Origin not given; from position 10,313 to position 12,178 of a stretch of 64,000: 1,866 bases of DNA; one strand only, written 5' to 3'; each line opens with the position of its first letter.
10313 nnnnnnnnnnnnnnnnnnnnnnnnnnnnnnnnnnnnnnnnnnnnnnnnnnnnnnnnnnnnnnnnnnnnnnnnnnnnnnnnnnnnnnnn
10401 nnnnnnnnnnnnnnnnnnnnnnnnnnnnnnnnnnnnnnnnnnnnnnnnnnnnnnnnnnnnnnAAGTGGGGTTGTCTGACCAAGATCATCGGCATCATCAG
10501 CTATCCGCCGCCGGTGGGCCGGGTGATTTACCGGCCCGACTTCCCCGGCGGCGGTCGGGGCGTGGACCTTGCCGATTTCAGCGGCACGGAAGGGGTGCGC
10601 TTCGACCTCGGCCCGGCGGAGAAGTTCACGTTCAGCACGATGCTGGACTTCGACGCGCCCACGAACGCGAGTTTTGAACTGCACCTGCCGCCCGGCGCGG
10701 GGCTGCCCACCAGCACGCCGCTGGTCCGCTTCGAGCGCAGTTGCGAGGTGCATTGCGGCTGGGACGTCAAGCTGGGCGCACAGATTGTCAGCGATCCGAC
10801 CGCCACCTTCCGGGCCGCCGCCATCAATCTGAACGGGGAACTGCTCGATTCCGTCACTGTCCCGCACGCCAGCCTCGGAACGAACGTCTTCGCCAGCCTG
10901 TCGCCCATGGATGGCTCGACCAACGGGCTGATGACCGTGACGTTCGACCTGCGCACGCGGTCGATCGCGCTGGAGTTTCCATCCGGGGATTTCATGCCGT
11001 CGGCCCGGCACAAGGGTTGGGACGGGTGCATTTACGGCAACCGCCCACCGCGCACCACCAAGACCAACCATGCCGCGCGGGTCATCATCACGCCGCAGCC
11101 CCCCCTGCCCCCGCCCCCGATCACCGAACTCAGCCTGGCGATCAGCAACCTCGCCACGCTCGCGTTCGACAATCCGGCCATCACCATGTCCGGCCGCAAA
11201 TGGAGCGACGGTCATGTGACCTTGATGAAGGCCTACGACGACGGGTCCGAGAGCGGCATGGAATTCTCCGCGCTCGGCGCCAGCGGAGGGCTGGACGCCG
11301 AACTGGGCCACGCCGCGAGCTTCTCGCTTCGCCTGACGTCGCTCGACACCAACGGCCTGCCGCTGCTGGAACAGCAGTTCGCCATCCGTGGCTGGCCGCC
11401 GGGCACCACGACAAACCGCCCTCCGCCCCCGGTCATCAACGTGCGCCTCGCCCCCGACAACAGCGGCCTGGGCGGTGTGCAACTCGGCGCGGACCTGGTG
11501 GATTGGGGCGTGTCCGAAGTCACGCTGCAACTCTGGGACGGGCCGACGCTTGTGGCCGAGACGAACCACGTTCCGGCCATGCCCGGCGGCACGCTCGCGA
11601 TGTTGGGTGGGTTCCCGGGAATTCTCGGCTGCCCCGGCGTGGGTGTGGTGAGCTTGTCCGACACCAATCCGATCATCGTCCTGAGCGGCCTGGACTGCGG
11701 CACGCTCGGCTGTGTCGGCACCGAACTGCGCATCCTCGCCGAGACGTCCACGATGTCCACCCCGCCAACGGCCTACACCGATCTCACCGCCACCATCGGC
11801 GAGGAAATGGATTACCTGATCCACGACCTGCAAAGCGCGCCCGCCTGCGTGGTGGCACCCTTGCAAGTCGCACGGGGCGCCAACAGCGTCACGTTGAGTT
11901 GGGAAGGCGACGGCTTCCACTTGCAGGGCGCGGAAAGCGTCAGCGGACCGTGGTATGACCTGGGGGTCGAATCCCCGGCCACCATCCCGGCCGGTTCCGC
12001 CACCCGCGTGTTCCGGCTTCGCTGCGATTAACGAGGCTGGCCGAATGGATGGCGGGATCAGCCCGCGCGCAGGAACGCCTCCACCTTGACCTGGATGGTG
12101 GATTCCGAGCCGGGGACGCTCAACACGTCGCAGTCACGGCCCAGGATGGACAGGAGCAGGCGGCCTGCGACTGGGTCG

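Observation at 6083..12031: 1982-aa secreted protein built from tandem jelly-roll plus Cys-rich modules, with a ~520-aa unassignable C-terminal region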

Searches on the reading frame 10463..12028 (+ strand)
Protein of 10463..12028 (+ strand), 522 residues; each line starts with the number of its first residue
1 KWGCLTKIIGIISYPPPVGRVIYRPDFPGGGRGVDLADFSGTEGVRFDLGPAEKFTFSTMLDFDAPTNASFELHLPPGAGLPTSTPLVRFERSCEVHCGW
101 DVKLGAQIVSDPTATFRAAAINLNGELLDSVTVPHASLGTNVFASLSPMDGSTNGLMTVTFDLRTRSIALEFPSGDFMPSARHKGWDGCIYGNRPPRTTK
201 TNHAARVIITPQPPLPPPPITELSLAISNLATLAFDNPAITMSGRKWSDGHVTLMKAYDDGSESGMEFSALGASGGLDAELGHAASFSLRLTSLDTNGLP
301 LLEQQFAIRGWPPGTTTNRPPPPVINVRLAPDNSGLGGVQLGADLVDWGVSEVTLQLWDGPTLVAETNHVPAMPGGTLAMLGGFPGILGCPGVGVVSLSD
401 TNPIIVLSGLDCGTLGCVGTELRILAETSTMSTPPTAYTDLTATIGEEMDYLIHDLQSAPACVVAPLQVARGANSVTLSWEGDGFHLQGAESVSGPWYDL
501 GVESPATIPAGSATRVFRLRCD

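Call 20: search_solved_structures(query=A1, max_evalue=1)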
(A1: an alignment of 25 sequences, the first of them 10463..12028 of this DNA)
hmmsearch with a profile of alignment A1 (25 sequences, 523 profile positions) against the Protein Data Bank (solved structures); distinct sequences matched with E-value up to 1: 0.

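Call 21: search_protein_families(library=pfam, alignment_id=A1, max_evalue=1)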
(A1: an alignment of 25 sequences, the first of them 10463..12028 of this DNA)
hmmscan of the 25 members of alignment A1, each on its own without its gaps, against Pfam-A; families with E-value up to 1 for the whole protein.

A. member 1, window:10463-12028:+ (522 aa): 0 families

B. families by the number of members that match (of 25 scanned): 2 families
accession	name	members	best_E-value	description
PF11631.14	DUF3255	1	0.1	Protein of unknown function (DUF3255)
PF23368.1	DUF7092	1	0.16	Domain of unknown function (DUF7092)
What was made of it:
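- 10463..10993 (+): Tail sandwich S1 (residues 1461-1637). No Pfam or PDB sequence hit (calls 20, 21)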

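Call 24: predict_structure(alignment_id=A1)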
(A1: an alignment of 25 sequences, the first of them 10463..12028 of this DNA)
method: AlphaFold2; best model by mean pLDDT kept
length: 522 residues; sequences in the alignment: 25
mean_pLDDT: 80.4   pTM: 0.82
mean pLDDT of the five models: 80.4, 80.1, 77.3, 73.9, 69.7
residues with pLDDT >= 90: 140; 70-90: 281; 50-70: 67; < 50: 34
segments of 3 or more residues with pLDDT < 50: 1-5, 178-193, 195-202, 315-319
pLDDT, mean of each block of 10 residues (from residue 1): 54 77 66 74 80 91 89 81 85 83 87 83 70 82 78 83 90 61 37 43 72 71 89 87 85 84 87 81 91 69 86 54 86 78 90 95 95 88 91 93 90 87 93 87 85 91 86 84 82 78 77 74 80
secondary structure, 60 per line:
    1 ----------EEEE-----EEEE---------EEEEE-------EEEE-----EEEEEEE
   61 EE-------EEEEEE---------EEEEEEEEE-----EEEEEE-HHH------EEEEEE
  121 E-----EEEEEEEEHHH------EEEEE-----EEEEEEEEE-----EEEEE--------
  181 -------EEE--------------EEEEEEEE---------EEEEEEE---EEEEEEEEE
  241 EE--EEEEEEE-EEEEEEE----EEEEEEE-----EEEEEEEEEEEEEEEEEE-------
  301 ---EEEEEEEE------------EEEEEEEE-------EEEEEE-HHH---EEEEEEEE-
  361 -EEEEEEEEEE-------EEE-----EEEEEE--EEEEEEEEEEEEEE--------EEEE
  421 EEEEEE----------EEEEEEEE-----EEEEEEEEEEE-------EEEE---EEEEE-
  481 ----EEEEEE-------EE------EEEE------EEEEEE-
elements in order: E11-14 E20-23 E33-37 E45-48 E54-62 E70-75 E85-93 E99-104 E115-121 E127-134 E144-148 E154-162 E168-172 E188-190 E205-212 E222-228 E232-242 E245-251 E253-259 E264-270 E276-293 E304-311 E324-331 E339-344 E352-359 E362-371 E379-381 E387-392 E395-408 E417-426 E437-444 E450-460 E468-471 E475-479 E485-490 E506-509 E516-521
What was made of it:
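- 10463..10993 (+): AF2 (call 24).
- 11420..11848 (+): Tail sandwich S3 (residues 1780-1922). call 24 (pLDDT 85-95)
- Checked: The terminal 57 aa (11858-12028) are predicted as a small beta-sandwich (call 24).
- Tail: AF2 pLDDT 80.4, pTM 0.82 (call 24).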

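Call 29: fold_search(model_id=the predicted structure, library=pdb)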
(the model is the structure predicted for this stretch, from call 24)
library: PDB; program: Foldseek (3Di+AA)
matches with E <= 10: 739; with E <= 0.001: 4
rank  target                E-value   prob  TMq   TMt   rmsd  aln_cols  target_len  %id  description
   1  3vkl_A                3.6e-04  0.99  0.24  0.35  13.9       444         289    8  Protease-resistant mutant form of human Galectin-8 in complex with two lactose molecules (released 2012-09-12)
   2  4han_A                5.6e-04  0.90  0.19  0.28  16.2       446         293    8  Crystal structure of Galectin 8 with NDP52 peptide (released 2013-03-20)
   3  4jqt_A                5.6e-04  0.82  0.18  0.21  21.4       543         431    8  Crystal structure of a putative glycosyl hydrolase (BT3469) from Bacteroides thetaiotaomicron VPI-5482 at 2.49 A resol (released 2013-04-17)
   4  6m5y_A                6.8e-04  0.91  0.17  0.27  16.5       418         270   11  Structure of human galectin-1 tandem-repeat mutant with lactose (released 2021-03-17)
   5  8g76_D                2.3e-03  0.15  0.12  0.07  29.1       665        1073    8  SARS-CoV-2 spike/Nb5 complex (released 2024-02-21)
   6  8g77_D                2.4e-03  0.21  0.14  0.08  29.5       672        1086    8  SARS-CoV-2 spike/Nb6 complex (released 2024-02-21)
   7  8vjk_A                3.2e-03  0.23  0.14  0.04  19.1       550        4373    8  Structure of mouse RyR1 (high-Ca2+/CFF/ATP dataset) (released 2024-01-17)
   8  7vrn_B                3.9e-03  0.12  0.09  0.11  23.8       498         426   11  Structure of infectious bursal disease virus Gt strain (released 2022-03-30)
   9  7mxp_B                4.5e-03  0.20  0.15  0.08  29.7       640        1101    9  Cryo-EM structure of NTD-directed neutralizing antibody LP5 Fab in complex with SARS-CoV-2 S2P spike (released 2022-05-25)
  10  8duj_A                5.0e-03  0.14  0.11  0.04  20.1       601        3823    8  Global map in C1 of RyR1 particles in complex with ImperaCalcin (released 2023-05-31)
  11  6wbx                  5.0e-03  0.06  0.08  0.05  27.9       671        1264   10  Single-Particle Cryo-EM Structure of Arabinofuranosyltransferase AftD from Mycobacteria, Mutant R1389S Class 1 (released 2020-05-13)
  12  6m2w_A                5.8e-03  0.12  0.11  0.03  21.1       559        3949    8  Structure of RyR1 (Ca2+/Caffeine/ATP/CaM1234/CHL) (released 2020-09-02)
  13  3fbm                  6.1e-03  0.12  0.09  0.10  24.5       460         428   10  D431N Mutant VP2 Protein of Infectious Bursal Disease Virus; Derived T=1 Particles (released 2009-01-13)
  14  1wcd                  7.0e-03  0.10  0.09  0.11  24.9       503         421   10  Crystal structure of IBDV T1 virus-like particle reveals a missing link in icosahedral viruses evolution (released 2005-04-05)
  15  8g77_B                7.4e-03  0.15  0.14  0.08  30.2       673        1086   10  SARS-CoV-2 spike/Nb6 complex (released 2024-02-21)
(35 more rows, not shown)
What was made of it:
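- Closest known: Tandem-repeat galectins. Same: They are the best whole-tail structural matches, as two consecutive beta-sandwiches (E 4e-4, probability 0.9-0.99; call 29).
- Whole-tail fold matches are weak: tandem galectins at E 4e-4 with TMt 0.35 (call 29).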

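Call 54: search_protein_representatives(alignment_id=A1)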
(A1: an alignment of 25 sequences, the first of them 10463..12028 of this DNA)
Query: 25 sequences, 523 profile positions. Proteins with E-value up to 0.001 (for the whole library): 373; up to 1e-10: 94; up to 1e-30: 56. The best 150 are listed.
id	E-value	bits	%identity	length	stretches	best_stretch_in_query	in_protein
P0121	1.1e-252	855.6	-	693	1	1-523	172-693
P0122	4.6e-245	830.4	-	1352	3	2-472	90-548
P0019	2.0e-243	825.0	-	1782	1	1-523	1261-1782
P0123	7.7e-236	800.0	-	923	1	1-523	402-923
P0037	1.2e-232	789.5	-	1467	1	2-523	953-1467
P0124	1.3e-205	700.3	-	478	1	49-523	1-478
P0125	1.5e-177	607.6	-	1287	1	1-523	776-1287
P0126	1.7e-176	604.2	-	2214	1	2-523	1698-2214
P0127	4.9e-175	599.4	-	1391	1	1-523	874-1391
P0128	8.1e-175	598.6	-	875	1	2-522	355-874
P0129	1.2e-173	594.7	-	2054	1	1-523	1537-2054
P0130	2.8e-172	590.3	-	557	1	2-523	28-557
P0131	7.8e-166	569.0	-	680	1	1-523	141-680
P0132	6.7e-163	559.3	-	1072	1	1-523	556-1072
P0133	6.5e-162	556.1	-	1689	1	2-523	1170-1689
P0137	7.1e-143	493.3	-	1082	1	1-523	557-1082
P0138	1.2e-140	485.9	-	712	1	14-523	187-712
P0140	1.5e-135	469.1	-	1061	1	20-523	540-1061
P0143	6.1e-127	440.7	-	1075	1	1-521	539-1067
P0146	5.6e-121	421.0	-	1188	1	10-523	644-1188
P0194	2.8e-15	72.2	-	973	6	223-432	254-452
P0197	4.6e-14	68.2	-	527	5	459-521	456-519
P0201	2.1e-13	66.0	-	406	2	461-523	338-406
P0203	1.6e-11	59.9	-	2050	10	467-508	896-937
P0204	2.1e-11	59.4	-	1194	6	256-436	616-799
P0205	2.3e-11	59.3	-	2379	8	467-504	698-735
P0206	2.3e-11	59.3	-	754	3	208-375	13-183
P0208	7.4e-11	57.6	-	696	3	208-430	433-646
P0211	9.2e-11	57.3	-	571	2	461-522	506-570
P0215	2.1e-10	56.1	-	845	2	209-440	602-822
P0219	5.6e-10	54.7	-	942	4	331-521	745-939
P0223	1.1e-09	53.8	-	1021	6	176-200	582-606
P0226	1.8e-09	53.1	-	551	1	461-521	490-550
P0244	4.2e-08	48.5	-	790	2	208-521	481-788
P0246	9.8e-08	47.3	-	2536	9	468-504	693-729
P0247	1.0e-07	47.3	-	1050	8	161-208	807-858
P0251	2.0e-07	46.3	-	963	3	223-521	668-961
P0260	6.4e-07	44.6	-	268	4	166-202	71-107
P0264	7.5e-07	44.4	-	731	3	339-521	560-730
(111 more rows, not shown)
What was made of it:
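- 11069..11401 (+): Tail sandwich S2 (residues 1663-1773). It begins just before the PPLPPPP linker and contains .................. and LGHAASF. Profile region 208-435 recurs as a repeat in other proteins (call 54)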

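Call 57: search_protein_families(library=pfam, proteins=[P0223, P0247, P0260, P0122, P0203, P0197, P0201, P0211, P0226], max_evalue=0.01)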
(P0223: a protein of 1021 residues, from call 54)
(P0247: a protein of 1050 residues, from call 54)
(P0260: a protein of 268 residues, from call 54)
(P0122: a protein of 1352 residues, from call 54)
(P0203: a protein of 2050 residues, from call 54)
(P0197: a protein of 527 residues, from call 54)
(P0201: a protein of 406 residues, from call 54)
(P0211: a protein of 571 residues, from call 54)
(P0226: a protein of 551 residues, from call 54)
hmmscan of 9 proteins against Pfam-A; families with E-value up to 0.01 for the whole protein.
P0223 (1021 aa): 1 family
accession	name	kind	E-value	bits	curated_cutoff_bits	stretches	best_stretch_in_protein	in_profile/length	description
PF00404.24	Dockerin_1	-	0.0017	19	22.9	0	960-1011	2-49/57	Dockerin type I domain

P0247 (1050 aa): 0 families

P0260 (268 aa): 2 families
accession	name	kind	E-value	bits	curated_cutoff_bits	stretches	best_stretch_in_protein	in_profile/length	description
PF03444.21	HrcA_DNA-bdg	-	0.00038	20.5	21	0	144-181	7-44/79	Winged helix-turn-helix transcription repressor, HrcA DNA-binding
PF18514.6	MDY2_C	-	0.00078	19.6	25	0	105-126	16-35/38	Ubiquitin-like protein MDY2, C-terminal domain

P0122 (1352 aa): 1 family
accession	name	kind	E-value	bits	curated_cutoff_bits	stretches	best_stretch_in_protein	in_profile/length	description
PF02494.22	HYR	-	4.7e-12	46.5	21.7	1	726-795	6-81/81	HYR domain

P0203 (2050 aa): 1 family
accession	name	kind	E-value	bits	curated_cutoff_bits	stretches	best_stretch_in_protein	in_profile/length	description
PF07963.17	N_methyl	-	0.0004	20.3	21.2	1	44-68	2-26/27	Prokaryotic N-terminal methylation motif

P0197 (527 aa): 0 families

P0201 (406 aa): 0 families

P0211 (571 aa): 0 families

P0226 (551 aa): 1 family
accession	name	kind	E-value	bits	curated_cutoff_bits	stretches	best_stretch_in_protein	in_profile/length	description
PF09992.14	NAGPA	-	1.1e-25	91.2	25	1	106-292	3-169/169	Phosphodiester glycosidase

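Call 60: find_related_loci(query=A1, collection=genome_contigs, flank=8000)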
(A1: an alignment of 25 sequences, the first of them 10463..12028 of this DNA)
Query A1 (522 aa) in genome_contigs; peptide patterns used: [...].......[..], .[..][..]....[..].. (x = any residue, [..] = any of these).
206 stretches matched a pattern; 34 encode a relative of the query (tblastn E <= 1e-3); 31 distinct loci.
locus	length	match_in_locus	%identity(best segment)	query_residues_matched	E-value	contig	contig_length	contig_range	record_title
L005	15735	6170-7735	76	1-522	0e+0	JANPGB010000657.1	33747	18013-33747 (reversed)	MAG: Verrucomicrobiota bacterium isolate VAR_69_metabat_5 VAR_69_k141_4004234, whole genome shotgun sequence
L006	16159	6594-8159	74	1-522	0e+0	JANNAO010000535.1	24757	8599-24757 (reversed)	MAG: Verrucomicrobiota bacterium isolate OTE_78_metabat_453 OTE_78_k141_1916565, whole genome shotgun sequence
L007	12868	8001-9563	68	1-522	0e+0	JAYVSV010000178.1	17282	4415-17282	MAG: Verrucomicrobiota bacterium isolate GL74_DN_metabat_45 GL74_DN_metabat_45_177, whole genome shotgun sequence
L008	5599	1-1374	71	63-522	0e+0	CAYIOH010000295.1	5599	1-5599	MAG TPA_asm: uncultured Bifidobacteriaceae bacterium isolate ERP119705_co25_34 genome assembly, contig: NODE_18192_lengt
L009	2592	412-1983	57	1-522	0e+0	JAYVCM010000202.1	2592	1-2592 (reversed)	MAG: Limisphaerales bacterium isolate GL32_Down_metabat_63 GL32_Down_metabat_63_201, whole genome shotgun sequence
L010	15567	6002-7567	58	1-522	0e+0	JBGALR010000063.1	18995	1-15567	MAG: Limisphaerales bacterium isolate MAG_AAO_H125.53 AAOH125-53_opera_contig_5297, whole genome shotgun sequence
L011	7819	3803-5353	54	1-522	6e-176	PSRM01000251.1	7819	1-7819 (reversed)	MAG: Verrucomicrobia bacterium isolate Amazon FNV 2010 0 4 contig_75_44343293_length_7819_multi_9_in_0_out_1, whole geno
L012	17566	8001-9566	72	2-522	0e+0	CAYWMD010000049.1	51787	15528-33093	MAG TPA_asm: uncultured Bifidobacteriaceae bacterium isolate SRP292972_co2_226 genome assembly, contig: NODE_554_length_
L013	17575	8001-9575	71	1-522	0e+0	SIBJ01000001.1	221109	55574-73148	MAG: Pedosphaera sp. isolate Baikal-deep-G230 BACOMB-C58, whole genome shotgun sequence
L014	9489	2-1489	53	27-522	2e-165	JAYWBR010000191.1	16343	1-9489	MAG: Verrucomicrobiota bacterium isolate GL93_UP_metabat_23 GL93_UP_metabat_23_190, whole genome shotgun sequence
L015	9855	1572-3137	49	1-522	1e-160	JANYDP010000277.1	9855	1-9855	MAG: Verrucomicrobia bacterium isolate 336R_metabinner_71_sub 336R_k141_1909925, whole genome shotgun sequence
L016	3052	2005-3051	70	2-349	1e-163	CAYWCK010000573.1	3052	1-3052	MAG TPA_asm: uncultured Bifidobacteriaceae bacterium isolate binchicken_co118_301 genome assembly, contig: NODE_53178_le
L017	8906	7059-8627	58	1-522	0e+0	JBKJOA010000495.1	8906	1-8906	MAG: Limisphaerales bacterium isolate ant_bin.391 k117_1745685, whole genome shotgun sequence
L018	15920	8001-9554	39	1-522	9e-96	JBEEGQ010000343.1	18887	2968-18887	MAG: Verrucomicrobiota bacterium isolate BP_782 scaffold_1769656, whole genome shotgun sequence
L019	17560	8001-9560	48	1-522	7e-141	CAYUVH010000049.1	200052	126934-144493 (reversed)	MAG TPA_asm: uncultured Verrucomicrobiota bacterium isolate binchicken_co200_328 genome assembly, contig: k141_786931, w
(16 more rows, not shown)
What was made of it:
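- On T9SS cargo (SprB-like adhesins): All family loci carrying a plausible taxon label are Verrucomicrobiota (call 60).
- Closest known: SprB-type and other HYR/HYR_4C-rich T9SS surface proteins of Bacteroidota. Different: The C-terminus is instead a Limisphaerales-restricted module (calls 54, 60).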

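Call 61: search_protein_families(library=pfam, proteins=[P0121, P0123, P0128, P0131, P0132, P0137, P0138, P0140, P0143, P0146], max_evalue=0.001)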
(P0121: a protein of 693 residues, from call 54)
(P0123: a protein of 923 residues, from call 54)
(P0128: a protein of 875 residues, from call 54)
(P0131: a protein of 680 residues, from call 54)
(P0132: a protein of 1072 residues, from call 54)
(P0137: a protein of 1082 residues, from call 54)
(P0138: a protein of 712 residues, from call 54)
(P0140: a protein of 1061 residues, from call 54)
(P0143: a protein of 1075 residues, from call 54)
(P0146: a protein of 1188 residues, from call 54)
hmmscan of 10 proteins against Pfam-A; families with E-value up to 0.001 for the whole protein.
P0121 (693 aa): 1 family
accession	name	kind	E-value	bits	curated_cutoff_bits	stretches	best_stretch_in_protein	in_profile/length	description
PF02494.22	HYR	-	2.6e-06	28.1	21.7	1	95-166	4-81/81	HYR domain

P0123 (923 aa): 2 families
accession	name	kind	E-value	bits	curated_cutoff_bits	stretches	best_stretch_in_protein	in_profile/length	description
PF02494.22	HYR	-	2.7e-09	37.7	21.7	1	324-396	3-81/81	HYR domain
PF23237.1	HYR_4C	-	6.8e-05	23.4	27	1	182-230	23-71/73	HYR-like domain with 4 cysteines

P0128 (875 aa): 1 family
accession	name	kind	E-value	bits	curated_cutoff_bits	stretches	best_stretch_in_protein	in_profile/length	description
PF02494.22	HYR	-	1.2e-15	58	21.7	2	44-115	8-81/81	HYR domain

P0131 (680 aa): 1 family
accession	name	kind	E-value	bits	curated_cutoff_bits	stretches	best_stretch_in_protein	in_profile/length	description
PF02494.22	HYR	-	5.4e-06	27.1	21.7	1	88-135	31-81/81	HYR domain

P0132 (1072 aa): 2 families
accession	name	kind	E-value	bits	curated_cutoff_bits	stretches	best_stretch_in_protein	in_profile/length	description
PF23237.1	HYR_4C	-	2.6e-09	37.6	27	1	326-390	8-73/73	HYR-like domain with 4 cysteines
PF02494.22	HYR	-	3.8e-05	24.4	21.7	1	478-550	3-81/81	HYR domain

P0137 (1082 aa): 1 family
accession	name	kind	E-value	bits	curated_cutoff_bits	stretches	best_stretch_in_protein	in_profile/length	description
PF23237.1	HYR_4C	-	0.00029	21.4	27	0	324-391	5-73/73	HYR-like domain with 4 cysteines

P0138 (712 aa): 0 families

P0140 (1061 aa): 1 family
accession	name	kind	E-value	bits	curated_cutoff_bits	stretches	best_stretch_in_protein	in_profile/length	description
PF02494.22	HYR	-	5e-16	59.2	21.7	1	208-278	10-81/81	HYR domain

P0143 (1075 aa): 2 families
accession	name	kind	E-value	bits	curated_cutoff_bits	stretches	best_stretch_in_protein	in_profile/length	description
PF02494.22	HYR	-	4.6e-21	75.4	21.7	3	142-196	26-80/81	HYR domain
PF13385.13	Laminin_G_3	-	9.8e-07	29.5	27.6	1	14-102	62-151/151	Concanavalin A-like lectin/glucanases superfamily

P0146 (1188 aa): 1 family
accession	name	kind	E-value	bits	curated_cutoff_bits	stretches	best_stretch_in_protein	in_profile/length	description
PF02494.22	HYR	-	1.4e-16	61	21.7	2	385-460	2-81/81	HYR domain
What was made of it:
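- HYR lies in front in 9 of 10 carriers tested, behind differing heads (call 61).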
